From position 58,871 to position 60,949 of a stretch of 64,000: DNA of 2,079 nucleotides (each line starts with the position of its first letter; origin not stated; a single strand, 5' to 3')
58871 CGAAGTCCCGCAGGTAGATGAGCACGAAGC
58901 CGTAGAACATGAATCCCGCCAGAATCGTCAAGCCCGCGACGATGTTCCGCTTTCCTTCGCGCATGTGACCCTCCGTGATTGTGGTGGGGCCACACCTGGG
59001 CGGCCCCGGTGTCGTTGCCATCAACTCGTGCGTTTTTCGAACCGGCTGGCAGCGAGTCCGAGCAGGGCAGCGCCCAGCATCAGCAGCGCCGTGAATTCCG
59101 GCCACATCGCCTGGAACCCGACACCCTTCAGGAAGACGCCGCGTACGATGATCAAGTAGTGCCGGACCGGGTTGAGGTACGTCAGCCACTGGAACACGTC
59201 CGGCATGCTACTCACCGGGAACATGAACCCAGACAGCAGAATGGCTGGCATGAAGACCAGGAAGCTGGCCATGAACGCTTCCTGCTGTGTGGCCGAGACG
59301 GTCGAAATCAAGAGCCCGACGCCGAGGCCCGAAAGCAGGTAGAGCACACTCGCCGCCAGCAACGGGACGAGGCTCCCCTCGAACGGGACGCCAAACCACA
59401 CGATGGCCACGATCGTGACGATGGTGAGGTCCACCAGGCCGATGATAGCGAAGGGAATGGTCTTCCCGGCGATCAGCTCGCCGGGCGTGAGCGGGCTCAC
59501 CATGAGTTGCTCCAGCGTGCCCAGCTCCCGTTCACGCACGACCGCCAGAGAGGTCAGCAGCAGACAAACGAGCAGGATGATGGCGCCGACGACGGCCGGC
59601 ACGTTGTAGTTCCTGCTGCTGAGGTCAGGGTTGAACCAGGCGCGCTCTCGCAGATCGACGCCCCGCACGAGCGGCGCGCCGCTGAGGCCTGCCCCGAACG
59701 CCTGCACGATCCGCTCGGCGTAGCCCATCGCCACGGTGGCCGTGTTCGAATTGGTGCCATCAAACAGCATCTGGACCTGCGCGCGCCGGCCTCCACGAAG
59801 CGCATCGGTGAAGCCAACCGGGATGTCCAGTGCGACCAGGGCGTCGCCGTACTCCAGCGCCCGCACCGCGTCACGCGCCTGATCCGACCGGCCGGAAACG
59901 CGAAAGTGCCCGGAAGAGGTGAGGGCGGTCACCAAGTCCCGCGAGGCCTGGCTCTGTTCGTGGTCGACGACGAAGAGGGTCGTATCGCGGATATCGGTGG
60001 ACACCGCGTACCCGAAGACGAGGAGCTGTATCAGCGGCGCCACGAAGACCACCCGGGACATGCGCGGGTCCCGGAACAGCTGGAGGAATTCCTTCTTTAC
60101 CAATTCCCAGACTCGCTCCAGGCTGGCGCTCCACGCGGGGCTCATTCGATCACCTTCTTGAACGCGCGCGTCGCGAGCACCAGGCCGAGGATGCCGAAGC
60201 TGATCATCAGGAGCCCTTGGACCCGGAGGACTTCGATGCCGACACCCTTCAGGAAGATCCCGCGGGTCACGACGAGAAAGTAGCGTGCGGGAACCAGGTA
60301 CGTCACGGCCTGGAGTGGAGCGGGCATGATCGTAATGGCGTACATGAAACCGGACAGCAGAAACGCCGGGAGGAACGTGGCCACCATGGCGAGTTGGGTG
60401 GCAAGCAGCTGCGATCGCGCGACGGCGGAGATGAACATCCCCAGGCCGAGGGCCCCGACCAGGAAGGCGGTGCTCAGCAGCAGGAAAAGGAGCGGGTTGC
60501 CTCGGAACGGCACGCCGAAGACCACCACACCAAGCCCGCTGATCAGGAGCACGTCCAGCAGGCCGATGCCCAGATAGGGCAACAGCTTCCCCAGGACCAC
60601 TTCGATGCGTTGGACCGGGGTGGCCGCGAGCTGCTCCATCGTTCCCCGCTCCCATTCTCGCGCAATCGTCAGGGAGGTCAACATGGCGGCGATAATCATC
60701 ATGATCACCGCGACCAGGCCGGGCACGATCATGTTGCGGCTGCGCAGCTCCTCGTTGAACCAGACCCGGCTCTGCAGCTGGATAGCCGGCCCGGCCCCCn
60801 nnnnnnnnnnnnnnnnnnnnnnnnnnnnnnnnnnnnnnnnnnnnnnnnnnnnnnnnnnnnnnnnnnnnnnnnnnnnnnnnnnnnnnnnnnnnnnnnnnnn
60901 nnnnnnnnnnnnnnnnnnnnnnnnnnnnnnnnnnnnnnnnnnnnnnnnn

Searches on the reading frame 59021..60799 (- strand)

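Call 65: search_protein_families(library=pfam, proteins=[window:59021-60799:-], max_evalue=0.00001)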
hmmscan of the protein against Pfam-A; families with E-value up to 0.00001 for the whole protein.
window:59021-60799:- (592 aa): 3 families
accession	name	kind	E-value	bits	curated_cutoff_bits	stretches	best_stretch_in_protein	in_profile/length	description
PF12698.13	ABC2_membrane_3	-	9.3e-48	163.5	31.6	1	251-584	7-346/347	ABC-2 family transporter protein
PF01061.29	ABC2_membrane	-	1.2e-34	120.2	26.9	1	361-556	22-210/211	ABC-2 type transporter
PF12679.13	ABC2_membrane_2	-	1.1e-19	71.2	27.2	1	231-590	1-281/283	ABC-2 family transporter protein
